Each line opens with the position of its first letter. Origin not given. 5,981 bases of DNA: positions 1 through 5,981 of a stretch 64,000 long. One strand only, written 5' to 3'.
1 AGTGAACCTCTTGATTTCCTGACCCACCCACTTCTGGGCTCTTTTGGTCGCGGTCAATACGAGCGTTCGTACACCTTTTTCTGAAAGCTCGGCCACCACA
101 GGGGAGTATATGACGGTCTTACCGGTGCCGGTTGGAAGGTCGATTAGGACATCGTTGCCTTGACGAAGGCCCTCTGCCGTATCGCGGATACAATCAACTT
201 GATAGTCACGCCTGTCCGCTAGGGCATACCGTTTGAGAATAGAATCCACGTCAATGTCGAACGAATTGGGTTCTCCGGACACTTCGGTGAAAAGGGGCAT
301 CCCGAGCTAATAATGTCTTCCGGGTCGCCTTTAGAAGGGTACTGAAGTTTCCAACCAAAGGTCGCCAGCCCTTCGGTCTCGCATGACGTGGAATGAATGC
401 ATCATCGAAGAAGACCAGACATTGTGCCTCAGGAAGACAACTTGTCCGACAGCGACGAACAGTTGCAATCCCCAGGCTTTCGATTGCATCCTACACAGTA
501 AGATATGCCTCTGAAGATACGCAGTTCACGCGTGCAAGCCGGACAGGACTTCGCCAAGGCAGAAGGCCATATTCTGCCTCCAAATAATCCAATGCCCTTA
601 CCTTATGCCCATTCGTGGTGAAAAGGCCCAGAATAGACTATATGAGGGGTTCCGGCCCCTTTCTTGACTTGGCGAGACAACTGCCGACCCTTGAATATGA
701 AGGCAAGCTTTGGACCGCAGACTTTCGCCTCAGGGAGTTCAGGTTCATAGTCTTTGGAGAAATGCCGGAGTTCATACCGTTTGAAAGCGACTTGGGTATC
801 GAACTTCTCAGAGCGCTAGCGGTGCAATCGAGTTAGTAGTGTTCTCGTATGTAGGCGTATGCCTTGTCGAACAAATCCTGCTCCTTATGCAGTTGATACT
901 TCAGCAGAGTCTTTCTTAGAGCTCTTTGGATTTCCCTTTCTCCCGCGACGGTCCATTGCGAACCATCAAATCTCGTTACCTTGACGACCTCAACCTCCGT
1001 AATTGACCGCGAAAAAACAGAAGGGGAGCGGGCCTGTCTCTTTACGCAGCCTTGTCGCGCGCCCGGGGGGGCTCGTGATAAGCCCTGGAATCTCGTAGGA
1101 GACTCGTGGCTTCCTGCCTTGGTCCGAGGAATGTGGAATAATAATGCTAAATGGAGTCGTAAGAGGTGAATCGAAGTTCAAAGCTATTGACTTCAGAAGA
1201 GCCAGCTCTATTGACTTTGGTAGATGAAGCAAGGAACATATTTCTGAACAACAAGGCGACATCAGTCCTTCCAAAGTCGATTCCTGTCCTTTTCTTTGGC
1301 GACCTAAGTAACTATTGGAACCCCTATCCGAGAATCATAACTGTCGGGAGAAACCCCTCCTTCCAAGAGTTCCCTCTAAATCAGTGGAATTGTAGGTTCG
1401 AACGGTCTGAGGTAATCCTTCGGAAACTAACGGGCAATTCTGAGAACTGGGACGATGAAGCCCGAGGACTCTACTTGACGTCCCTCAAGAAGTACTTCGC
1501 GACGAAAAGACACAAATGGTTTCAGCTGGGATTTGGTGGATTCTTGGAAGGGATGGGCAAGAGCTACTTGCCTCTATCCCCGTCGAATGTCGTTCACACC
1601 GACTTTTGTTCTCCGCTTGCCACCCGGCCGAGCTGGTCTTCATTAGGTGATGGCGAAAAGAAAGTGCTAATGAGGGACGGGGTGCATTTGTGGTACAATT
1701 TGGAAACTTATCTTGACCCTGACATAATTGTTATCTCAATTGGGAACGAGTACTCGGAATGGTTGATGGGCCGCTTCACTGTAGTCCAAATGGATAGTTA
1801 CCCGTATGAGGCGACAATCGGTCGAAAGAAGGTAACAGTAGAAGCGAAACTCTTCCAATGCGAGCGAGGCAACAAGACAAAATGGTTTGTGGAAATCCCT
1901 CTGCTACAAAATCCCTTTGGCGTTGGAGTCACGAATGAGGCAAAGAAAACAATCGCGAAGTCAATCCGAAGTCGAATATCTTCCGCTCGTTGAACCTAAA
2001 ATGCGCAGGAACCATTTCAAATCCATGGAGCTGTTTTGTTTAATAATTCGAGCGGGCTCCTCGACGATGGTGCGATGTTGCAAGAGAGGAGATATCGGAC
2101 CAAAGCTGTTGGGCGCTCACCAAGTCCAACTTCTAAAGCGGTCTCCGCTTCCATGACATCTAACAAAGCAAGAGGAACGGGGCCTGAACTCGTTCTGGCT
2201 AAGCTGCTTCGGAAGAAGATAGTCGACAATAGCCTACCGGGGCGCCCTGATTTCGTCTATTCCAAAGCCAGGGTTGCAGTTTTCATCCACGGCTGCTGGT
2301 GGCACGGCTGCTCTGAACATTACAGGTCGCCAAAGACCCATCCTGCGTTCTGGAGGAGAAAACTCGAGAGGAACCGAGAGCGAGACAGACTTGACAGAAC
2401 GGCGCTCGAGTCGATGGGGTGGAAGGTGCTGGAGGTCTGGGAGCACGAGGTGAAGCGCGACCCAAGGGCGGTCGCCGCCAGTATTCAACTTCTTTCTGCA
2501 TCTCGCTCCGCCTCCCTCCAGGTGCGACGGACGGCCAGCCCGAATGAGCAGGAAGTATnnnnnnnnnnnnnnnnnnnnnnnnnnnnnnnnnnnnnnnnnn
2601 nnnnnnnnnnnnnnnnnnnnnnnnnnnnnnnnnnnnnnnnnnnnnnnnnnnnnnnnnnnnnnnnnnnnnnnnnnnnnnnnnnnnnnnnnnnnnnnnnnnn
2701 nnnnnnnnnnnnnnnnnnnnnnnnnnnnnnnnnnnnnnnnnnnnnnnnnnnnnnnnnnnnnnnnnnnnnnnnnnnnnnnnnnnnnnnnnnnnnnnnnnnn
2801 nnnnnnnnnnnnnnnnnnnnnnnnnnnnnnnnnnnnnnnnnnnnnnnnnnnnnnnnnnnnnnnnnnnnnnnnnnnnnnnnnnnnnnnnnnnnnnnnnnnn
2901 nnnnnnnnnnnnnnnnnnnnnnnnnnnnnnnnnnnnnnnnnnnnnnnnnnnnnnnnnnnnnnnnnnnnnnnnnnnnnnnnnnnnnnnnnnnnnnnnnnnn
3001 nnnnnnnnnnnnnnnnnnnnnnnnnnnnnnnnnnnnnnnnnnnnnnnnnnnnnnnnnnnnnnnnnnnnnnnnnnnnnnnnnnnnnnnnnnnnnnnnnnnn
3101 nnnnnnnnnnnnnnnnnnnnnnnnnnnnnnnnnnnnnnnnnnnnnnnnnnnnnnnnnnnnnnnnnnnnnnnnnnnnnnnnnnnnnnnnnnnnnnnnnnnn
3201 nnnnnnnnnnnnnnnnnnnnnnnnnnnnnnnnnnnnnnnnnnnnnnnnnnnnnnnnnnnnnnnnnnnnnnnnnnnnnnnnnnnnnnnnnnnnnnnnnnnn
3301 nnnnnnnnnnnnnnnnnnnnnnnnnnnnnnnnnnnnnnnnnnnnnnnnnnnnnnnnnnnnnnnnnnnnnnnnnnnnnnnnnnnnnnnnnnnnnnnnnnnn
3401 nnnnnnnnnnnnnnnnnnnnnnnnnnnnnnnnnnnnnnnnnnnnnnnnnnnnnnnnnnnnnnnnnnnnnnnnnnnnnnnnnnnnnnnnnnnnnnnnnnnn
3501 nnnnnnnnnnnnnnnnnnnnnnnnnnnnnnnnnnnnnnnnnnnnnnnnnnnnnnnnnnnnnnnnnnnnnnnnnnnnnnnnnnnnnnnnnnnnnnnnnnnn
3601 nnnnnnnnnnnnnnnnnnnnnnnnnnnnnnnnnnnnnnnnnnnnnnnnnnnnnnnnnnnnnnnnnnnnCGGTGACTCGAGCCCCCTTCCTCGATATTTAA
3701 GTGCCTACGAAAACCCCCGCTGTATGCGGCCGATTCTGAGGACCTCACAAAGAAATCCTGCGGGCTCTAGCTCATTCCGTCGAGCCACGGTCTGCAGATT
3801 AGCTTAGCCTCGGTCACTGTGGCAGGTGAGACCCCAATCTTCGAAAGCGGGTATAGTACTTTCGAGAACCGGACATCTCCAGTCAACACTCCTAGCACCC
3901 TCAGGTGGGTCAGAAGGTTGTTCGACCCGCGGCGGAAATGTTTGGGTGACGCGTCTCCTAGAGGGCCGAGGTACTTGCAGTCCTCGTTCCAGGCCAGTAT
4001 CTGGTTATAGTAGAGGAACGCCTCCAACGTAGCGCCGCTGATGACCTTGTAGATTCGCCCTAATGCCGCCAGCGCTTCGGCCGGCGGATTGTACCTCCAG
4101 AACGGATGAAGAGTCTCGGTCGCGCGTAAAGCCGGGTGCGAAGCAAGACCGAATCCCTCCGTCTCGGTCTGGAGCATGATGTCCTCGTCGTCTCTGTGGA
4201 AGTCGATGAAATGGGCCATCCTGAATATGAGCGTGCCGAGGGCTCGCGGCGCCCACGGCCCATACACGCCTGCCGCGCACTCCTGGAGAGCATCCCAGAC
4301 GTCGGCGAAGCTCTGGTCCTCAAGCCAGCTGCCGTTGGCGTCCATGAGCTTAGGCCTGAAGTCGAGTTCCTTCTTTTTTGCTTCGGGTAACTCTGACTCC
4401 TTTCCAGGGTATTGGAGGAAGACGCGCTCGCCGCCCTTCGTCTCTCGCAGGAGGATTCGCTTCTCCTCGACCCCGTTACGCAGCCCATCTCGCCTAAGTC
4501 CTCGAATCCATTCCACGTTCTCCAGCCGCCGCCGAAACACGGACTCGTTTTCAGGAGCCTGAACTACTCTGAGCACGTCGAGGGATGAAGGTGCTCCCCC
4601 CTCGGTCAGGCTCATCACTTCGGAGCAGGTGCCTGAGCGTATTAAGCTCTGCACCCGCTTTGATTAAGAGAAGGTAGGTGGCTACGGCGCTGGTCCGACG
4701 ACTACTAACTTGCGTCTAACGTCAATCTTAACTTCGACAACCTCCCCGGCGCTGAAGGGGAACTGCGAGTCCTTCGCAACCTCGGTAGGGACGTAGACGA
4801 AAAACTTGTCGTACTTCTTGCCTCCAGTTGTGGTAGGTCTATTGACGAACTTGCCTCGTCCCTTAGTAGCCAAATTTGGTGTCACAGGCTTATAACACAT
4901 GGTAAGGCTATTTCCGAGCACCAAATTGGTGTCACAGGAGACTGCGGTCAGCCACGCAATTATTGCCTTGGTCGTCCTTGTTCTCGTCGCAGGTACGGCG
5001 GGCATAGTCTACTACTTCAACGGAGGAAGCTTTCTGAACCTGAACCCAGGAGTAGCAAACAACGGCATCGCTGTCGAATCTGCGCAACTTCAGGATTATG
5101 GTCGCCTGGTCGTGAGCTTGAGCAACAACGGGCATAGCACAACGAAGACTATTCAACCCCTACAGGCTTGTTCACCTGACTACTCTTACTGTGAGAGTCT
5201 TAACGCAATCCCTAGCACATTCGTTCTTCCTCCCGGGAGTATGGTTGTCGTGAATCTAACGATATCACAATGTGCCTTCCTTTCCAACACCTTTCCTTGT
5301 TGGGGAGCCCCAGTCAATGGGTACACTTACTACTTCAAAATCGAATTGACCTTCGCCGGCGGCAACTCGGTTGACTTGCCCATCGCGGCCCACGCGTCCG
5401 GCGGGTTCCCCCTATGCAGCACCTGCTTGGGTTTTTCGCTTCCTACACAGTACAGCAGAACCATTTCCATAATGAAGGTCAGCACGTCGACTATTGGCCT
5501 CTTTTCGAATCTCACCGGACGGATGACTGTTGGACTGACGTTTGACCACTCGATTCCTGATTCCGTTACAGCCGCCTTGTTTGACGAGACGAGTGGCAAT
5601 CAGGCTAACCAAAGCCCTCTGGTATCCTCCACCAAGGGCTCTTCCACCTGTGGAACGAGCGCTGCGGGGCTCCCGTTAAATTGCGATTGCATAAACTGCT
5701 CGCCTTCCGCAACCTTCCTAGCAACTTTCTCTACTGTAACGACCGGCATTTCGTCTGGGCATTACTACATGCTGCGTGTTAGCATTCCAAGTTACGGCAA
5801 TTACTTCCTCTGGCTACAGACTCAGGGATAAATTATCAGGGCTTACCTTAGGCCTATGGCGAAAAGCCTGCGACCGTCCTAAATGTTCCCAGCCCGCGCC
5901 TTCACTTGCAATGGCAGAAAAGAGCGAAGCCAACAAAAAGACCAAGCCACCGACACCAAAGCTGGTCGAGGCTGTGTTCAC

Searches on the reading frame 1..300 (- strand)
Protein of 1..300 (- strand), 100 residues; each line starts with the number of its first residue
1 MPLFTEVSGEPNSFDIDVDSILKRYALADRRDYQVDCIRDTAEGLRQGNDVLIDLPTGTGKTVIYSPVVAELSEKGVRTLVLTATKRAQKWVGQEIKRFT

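Call 95: search_protein_families(library=padloc, max_evalue=0.01, proteins=[window:1-300:-])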
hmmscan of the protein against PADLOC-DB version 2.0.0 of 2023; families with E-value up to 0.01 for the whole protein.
window:1-300:- (100 aa): 8 families
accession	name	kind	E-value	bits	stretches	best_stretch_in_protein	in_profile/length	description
PDLC01439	typeIV_DinG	-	2e-07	28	1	22-90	8-73/575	CAS-IV-A; associated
PDLC01729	typeIV_DinG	-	9.8e-05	19.2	1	16-87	7-80/666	Csf4_0_IVA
PDLC02867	DpdF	-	0.00076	15.9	1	16-85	118-191/855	DpdF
PDLC02872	DpdF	-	0.0014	15.2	1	45-82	171-209/859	DpdF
PDLC01730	typeIV_DinG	-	0.0055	13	1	27-85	119-176/802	Csf4_1_IVA1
PDLC02864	DpdF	-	0.007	13.2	1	43-66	32-55/610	DpdF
PDLC04173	GajB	-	0.0079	13.2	1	47-86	8-46/471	-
PDLC00109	GajB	-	0.0091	12.4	0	49-97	7-57/647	UrvD helicase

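Call 96: search_protein_families(library=pfam, max_evalue=0.1, proteins=[window:1-300:-])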
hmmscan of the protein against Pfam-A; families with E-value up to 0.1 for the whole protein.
window:1-300:- (100 aa): 7 families
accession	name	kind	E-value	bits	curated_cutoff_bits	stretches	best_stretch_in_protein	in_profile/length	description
PF04851.21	ResIII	-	2.6e-09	37.7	22.5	1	31-90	5-67/164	Type III restriction enzyme, res subunit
PF00270.35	DEAD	-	8.4e-07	29.3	26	1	34-98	4-67/167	DEAD/DEAH box helicase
PF13245.12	AAA_19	-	0.0036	17.9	25.1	1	52-93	15-58/134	AAA domain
PF13604.12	AAA_30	-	0.0078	16.4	27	1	54-96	24-66/191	AAA domain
PF20720.3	nSTAND3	-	0.027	14.6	27.2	1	37-94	6-63/155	Novel STAND NTPase 3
PF12775.13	AAA_7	-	0.032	14.2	25.8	1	45-88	30-73/181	P-loop containing dynein motor region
PF00004.35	AAA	-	0.08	13.8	21.2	0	56-98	6-45/131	ATPase family associated with various cellular activities (AAA)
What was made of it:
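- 1..300 (-): N-terminal 100 codons of a ResIII/DEAD (DinG/XPD-like) helicase that runs off the left end. It is not known whether it belongs to the element, to a neighbouring island or to the host. PF04851 at 2.6e-9 and PF00270 at 8.4e-7 (call 96); PADLOC DinG-type hits (call 95).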

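Call 108: find_related_loci(query=window:1-300:-, collection=metagenome_contigs, flank=10000)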
Query seq(100 aa) (100 aa) in metagenome_contigs; peptide patterns used: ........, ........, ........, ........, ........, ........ (x = any residue, [..] = any of these).
558 stretches matched a pattern; 2 encode a relative of the query (tblastn E <= 1e-3); 2 distinct loci.
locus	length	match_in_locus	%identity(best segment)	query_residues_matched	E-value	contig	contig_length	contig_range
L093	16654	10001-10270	62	9-99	4e-35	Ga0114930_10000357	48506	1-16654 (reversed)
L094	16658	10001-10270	62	9-99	4e-35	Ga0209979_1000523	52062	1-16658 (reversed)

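Call 110: search_protein_families(library=pfam, max_evalue=0.001, proteins=[L093:10001-11701:+, L093:11711-14005:+, L093:13902-15395:+, L093:7304-8326:+, L093:6326-7246:-])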
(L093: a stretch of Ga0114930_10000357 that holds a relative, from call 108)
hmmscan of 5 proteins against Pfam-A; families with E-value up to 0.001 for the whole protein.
L093:10001-11701:+ (567 aa): 3 families
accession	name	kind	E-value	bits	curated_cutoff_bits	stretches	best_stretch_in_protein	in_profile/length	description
PF13307.12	Helicase_C_2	-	2.8e-18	67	25.3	1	400-545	3-169/170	Helicase C-terminal domain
PF04851.21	ResIII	-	4.8e-11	43.3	22.5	1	21-178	4-139/164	Type III restriction enzyme, res subunit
PF00270.35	DEAD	-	3.8e-09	36.9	26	1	23-192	2-144/167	DEAD/DEAH box helicase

L093:11711-14005:+ (765 aa): 2 families
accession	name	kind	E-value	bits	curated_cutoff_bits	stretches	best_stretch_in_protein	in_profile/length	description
PF02171.23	Piwi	-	2.5e-05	24.1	28.9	0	476-567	9-112/302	Piwi domain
PF02170.28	PAZ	-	0.00014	22.2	28.8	1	215-303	15-103/123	PAZ domain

L093:13902-15395:+ (498 aa): 2 families
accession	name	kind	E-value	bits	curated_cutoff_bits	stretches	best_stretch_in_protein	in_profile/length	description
PF13307.12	Helicase_C_2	-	3.1e-08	34.3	25.3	1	333-465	4-150/170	Helicase C-terminal domain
PF00271.37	Helicase_C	-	6.6e-08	33.2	23.5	1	326-454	2-108/110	Helicase conserved C-terminal domain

L093:7304-8326:+ (341 aa): 0 families

L093:6326-7246:- (307 aa): 4 families
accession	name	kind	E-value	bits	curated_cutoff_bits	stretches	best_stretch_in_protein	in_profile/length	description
PF13412.12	HTH_24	-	0.00013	22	21.9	1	16-56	4-44/48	Winged helix-turn-helix DNA-binding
PF01047.28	MarR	-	0.00015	22.1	24.6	1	17-56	5-44/59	MarR family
PF12802.13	MarR_2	-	0.00058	20.4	27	0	17-56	7-47/61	MarR family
PF12840.13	HTH_20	-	0.00059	20.2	27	0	17-55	6-44/51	Helix-turn-helix domain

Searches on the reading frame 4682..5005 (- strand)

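Call 7: search_protein_families(library=pfam, max_evalue=0.01, proteins=[window:4682-5005:-])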
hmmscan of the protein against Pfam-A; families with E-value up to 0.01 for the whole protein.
window:4682-5005:- (107 aa): 0 families

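Call 15: search_protein_families(library=ncbifam, max_evalue=0.01, proteins=[window:4682-5005:-])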
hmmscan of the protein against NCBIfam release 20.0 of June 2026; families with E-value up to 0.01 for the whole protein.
window:4682-5005:- (107 aa): 0 families

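Call 99: search_protein_families(library=phrogs, max_evalue=0.01, proteins=[window:4682-5005:-])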
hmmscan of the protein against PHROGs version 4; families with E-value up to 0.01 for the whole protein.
window:4682-5005:- (107 aa): 0 families

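Call 114: search_protein_families(library=pfam, max_evalue=5, proteins=[window:4682-5005:-])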
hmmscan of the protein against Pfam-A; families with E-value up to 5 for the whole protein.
window:4682-5005:- (107 aa): 1 family
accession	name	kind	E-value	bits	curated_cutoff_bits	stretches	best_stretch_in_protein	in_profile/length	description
PF01828.24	Peptidase_A4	-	0.015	15.2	22.3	1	60-97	67-104/206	Peptidase A4 family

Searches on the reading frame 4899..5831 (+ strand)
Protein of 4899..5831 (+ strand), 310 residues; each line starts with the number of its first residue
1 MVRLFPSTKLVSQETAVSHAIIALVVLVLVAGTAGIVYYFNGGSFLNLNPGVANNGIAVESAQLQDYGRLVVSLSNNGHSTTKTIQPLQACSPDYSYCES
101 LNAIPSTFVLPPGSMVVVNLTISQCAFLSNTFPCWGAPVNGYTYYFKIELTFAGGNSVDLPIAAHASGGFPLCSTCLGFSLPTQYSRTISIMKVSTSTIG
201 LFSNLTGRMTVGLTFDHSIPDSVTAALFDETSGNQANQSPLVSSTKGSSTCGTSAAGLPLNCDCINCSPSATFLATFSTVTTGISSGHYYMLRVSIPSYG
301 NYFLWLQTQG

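Call 6: search_protein_families(library=pfam, max_evalue=0.01, proteins=[window:4899-5831:+])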
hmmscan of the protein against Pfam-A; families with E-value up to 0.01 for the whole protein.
window:4899-5831:+ (310 aa): 0 families

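Call 14: search_protein_families(library=phrogs, max_evalue=0.01, proteins=[window:4899-5831:+])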
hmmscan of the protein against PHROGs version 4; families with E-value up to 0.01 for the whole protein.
window:4899-5831:+ (310 aa): 0 families

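Call 95: search_protein_families(library=padloc, max_evalue=0.01, proteins=[window:4899-5831:+])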
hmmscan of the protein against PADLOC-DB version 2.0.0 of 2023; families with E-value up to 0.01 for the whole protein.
window:4899-5831:+ (310 aa): 0 families
